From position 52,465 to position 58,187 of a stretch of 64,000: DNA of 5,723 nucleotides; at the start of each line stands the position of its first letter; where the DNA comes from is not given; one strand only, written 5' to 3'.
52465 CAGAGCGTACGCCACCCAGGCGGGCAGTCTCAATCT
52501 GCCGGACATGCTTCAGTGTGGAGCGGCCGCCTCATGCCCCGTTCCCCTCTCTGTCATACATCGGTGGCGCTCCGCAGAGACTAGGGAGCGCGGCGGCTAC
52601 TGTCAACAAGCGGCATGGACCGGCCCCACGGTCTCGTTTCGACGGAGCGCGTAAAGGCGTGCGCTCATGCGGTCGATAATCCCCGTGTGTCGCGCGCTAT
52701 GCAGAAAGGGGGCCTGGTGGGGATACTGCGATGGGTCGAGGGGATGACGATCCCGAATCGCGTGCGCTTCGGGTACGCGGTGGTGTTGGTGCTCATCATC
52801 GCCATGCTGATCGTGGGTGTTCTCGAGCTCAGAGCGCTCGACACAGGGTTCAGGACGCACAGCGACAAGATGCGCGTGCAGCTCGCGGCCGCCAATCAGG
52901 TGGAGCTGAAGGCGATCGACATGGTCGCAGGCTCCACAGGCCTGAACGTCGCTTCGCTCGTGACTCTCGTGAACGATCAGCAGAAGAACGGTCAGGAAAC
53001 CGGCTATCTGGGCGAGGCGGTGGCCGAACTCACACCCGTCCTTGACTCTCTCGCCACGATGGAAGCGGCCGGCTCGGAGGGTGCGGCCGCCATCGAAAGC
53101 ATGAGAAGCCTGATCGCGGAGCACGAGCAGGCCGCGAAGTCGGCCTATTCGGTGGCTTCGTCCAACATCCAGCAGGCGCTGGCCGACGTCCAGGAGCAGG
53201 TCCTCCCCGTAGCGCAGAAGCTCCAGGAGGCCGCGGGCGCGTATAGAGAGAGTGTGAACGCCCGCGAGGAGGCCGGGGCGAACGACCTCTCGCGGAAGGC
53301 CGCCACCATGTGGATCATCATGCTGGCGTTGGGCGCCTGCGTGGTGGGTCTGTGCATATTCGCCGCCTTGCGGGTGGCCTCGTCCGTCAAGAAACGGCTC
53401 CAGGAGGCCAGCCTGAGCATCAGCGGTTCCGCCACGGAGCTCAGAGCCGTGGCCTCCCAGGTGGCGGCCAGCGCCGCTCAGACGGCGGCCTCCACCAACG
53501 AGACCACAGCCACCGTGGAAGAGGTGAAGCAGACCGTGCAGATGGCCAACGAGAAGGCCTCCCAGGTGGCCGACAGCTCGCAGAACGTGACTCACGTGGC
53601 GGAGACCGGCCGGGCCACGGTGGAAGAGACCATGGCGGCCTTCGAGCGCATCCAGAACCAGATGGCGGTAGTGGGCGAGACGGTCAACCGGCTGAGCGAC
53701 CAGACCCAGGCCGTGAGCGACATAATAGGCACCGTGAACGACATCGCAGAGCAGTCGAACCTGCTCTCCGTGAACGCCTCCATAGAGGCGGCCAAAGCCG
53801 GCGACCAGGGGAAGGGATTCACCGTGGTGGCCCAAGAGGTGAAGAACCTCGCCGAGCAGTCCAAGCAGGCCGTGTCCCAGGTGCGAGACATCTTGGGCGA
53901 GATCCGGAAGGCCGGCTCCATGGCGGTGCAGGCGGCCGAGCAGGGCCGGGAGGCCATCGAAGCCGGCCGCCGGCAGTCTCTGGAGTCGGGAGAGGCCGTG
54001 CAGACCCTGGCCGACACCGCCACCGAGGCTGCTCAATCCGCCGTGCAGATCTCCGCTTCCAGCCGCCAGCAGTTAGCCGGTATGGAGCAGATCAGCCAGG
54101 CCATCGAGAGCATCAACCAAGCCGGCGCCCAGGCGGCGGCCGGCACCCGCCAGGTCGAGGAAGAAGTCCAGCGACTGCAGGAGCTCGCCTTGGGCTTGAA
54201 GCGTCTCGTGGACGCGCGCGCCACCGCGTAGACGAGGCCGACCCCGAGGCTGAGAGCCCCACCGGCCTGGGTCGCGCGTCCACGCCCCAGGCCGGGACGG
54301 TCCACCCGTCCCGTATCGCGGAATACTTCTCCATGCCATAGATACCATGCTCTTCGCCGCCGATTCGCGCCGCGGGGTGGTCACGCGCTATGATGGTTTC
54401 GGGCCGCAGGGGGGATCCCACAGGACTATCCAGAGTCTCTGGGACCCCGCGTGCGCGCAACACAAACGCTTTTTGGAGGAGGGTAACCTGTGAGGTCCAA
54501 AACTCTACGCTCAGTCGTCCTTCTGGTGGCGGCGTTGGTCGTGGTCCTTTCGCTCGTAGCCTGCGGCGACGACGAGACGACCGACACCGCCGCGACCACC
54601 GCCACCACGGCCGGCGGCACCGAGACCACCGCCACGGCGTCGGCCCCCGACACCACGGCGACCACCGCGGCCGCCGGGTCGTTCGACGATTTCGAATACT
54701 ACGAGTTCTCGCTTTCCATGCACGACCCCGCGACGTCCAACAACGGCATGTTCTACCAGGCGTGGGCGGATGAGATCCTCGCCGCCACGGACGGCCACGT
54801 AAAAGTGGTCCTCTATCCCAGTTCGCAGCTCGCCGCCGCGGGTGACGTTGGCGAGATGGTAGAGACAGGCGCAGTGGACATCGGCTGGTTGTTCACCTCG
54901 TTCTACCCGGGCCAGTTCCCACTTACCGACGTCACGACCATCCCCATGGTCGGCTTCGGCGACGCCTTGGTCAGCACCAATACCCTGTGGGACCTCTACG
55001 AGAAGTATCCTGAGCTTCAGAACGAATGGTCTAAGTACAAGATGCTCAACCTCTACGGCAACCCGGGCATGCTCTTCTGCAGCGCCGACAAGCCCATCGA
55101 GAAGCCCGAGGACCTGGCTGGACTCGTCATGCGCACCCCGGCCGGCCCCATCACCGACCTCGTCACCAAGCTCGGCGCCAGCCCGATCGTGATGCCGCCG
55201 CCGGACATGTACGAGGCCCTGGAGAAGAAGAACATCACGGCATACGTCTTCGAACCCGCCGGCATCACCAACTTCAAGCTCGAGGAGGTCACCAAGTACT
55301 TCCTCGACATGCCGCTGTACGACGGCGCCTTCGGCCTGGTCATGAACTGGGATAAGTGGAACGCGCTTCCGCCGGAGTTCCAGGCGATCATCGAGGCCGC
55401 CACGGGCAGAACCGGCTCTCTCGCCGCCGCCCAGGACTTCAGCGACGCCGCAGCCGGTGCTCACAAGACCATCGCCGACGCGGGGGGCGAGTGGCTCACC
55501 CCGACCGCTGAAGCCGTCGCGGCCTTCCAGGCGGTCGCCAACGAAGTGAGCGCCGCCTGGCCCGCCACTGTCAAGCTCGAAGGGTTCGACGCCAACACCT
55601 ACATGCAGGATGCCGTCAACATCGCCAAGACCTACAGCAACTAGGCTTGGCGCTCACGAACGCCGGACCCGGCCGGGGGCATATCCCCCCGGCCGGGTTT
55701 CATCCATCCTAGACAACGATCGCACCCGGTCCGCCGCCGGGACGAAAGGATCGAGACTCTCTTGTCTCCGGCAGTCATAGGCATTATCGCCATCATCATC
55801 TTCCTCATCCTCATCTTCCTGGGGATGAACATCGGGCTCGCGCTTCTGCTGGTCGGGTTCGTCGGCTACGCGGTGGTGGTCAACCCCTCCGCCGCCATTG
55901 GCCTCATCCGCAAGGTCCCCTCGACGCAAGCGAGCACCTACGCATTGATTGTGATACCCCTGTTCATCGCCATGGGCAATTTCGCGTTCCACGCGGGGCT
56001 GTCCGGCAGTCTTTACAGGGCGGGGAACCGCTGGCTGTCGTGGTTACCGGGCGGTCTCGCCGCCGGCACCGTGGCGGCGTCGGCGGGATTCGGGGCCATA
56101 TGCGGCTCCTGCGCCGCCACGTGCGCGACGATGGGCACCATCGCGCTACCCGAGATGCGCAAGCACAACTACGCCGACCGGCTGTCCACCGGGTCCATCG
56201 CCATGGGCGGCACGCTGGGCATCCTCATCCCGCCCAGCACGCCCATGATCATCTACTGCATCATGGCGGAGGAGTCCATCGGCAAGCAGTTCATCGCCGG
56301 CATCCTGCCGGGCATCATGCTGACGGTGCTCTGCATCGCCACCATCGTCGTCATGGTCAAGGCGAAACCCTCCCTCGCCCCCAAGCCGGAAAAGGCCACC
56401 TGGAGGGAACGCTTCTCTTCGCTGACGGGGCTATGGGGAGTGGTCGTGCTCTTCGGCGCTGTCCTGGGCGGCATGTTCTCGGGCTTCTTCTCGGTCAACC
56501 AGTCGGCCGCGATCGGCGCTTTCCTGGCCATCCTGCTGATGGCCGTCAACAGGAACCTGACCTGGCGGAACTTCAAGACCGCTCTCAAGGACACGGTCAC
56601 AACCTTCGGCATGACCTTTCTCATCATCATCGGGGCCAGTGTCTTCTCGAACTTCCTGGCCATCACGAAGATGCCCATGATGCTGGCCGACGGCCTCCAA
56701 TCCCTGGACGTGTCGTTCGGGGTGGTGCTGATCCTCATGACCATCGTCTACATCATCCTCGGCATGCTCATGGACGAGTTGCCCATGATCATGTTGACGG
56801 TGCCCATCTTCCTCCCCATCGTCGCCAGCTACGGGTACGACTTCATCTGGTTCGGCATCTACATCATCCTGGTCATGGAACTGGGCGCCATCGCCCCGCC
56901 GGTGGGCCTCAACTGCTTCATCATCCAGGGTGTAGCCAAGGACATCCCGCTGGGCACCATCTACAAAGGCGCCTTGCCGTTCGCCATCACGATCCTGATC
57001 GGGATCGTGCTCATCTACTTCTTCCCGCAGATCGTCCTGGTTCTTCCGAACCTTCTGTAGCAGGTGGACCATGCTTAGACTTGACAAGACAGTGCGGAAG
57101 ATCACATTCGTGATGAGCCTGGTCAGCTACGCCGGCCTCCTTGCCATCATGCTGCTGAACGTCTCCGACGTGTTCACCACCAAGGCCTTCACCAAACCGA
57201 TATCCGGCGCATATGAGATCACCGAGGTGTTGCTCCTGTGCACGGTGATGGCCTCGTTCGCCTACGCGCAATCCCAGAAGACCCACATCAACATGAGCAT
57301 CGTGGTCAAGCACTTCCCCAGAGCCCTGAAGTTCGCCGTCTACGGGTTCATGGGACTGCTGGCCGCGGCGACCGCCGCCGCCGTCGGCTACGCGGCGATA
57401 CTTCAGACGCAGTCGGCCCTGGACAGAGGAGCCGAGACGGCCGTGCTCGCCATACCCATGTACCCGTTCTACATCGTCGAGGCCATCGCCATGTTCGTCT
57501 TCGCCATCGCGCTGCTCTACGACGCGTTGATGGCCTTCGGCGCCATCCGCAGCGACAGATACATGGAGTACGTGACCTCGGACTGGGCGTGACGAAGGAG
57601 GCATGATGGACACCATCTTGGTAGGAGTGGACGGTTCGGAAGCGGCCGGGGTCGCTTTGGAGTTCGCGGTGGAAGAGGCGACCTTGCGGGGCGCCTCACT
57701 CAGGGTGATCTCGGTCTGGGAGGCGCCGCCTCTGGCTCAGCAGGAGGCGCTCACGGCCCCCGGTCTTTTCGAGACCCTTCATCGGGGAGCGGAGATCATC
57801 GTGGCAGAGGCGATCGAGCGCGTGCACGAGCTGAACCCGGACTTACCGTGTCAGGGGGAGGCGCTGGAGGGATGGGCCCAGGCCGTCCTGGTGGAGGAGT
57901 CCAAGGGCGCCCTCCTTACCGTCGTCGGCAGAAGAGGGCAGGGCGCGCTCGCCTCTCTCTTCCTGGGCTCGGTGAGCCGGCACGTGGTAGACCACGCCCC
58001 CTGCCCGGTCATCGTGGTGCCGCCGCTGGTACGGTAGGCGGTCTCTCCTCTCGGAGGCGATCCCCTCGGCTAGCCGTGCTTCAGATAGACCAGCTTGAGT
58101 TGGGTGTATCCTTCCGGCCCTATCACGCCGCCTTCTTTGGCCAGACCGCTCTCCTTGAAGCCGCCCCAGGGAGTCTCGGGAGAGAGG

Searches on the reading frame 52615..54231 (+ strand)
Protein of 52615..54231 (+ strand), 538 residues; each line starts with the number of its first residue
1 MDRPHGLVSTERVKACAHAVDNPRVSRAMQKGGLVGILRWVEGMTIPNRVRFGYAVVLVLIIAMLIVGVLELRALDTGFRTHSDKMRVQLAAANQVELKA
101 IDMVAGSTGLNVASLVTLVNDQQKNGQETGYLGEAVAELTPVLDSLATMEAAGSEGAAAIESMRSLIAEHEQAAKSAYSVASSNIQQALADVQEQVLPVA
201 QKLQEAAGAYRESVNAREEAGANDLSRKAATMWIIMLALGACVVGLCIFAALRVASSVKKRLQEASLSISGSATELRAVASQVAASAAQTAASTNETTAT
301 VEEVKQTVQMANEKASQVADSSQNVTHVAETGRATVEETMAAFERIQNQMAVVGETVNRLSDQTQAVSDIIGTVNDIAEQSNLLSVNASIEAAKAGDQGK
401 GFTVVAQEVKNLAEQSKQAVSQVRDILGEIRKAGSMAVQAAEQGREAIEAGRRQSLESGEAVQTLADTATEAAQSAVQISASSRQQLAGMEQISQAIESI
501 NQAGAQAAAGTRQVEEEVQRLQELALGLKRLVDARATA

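Call 47: search_protein_families(library=pfam, proteins=[window:52615-54231:+], max_evalue=0.0001)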
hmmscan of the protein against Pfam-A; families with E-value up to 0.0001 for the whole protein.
window:52615-54231:+ (538 aa): 1 family
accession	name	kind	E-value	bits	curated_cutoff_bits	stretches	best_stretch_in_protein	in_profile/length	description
PF00015.26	MCPsignal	-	7.3e-33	114.3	34.6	1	347-502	15-170/172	Methyl-accepting chemotaxis protein (MCP) signalling domain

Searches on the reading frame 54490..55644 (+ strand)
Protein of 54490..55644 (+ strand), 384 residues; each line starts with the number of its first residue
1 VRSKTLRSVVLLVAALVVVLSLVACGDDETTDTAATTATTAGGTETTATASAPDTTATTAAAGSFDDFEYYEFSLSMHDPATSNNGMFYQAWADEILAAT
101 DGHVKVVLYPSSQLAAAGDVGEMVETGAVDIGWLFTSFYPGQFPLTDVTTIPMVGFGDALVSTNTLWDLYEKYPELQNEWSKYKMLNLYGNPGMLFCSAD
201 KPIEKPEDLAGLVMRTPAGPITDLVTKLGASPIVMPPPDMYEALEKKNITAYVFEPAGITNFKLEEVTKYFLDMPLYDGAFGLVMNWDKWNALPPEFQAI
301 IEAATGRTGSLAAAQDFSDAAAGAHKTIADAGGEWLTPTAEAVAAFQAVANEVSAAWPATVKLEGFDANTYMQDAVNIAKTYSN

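Call 47: search_protein_families(library=pfam, proteins=[window:54490-55644:+], max_evalue=0.0001)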
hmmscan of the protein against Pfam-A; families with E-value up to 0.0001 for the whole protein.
window:54490-55644:+ (384 aa): 1 family
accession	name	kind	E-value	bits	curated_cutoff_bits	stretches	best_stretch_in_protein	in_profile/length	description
PF03480.18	DctP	-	2e-37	129.6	23.4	1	80-354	6-279/286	Bacterial extracellular solute-binding protein, family 7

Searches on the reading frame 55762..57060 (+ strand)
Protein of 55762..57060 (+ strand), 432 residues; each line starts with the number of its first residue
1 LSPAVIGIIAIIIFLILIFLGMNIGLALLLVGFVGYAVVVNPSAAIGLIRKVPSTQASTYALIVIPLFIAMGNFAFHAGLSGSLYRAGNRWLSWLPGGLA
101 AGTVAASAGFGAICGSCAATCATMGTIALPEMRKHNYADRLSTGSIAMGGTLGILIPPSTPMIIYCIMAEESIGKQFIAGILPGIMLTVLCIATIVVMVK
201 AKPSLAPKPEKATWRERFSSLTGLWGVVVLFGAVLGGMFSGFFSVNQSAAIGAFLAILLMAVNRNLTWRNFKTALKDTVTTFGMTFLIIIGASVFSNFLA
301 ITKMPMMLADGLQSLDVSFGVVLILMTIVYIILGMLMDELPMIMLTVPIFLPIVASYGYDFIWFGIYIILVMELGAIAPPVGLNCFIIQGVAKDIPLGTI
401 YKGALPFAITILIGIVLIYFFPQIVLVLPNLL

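Call 47: search_protein_families(library=pfam, proteins=[window:55762-57060:+], max_evalue=0.0001)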
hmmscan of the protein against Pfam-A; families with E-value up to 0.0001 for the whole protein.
window:55762-57060:+ (432 aa): 1 family
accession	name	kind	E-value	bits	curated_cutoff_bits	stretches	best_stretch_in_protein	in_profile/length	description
PF06808.19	DctM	-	2.9e-88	296.9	23.8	1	11-424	1-413/413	Tripartite ATP-independent periplasmic transporter, DctM component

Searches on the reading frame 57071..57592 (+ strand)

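Call 47: search_protein_families(library=pfam, proteins=[window:57071-57592:+], max_evalue=0.0001)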
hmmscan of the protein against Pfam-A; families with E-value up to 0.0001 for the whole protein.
window:57071-57592:+ (173 aa): 1 family
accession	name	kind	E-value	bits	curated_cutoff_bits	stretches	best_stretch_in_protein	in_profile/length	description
PF04290.18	DctQ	-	2e-17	63.8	28.3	1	26-153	1-127/132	Tripartite ATP-independent periplasmic transporters, DctQ component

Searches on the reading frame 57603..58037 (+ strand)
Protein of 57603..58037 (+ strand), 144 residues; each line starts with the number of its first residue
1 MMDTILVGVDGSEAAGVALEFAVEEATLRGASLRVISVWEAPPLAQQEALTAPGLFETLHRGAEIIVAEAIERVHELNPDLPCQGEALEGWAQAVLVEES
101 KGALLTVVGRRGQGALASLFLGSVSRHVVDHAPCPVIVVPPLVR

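Call 47: search_protein_families(library=pfam, proteins=[window:57603-58037:+], max_evalue=0.0001)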
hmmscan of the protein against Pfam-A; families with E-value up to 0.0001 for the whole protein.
window:57603-58037:+ (144 aa): 1 family
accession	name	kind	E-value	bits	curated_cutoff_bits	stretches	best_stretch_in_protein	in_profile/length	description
PF00582.32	Usp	-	3.6e-28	99.3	24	1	1-140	1-141/141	Universal stress protein family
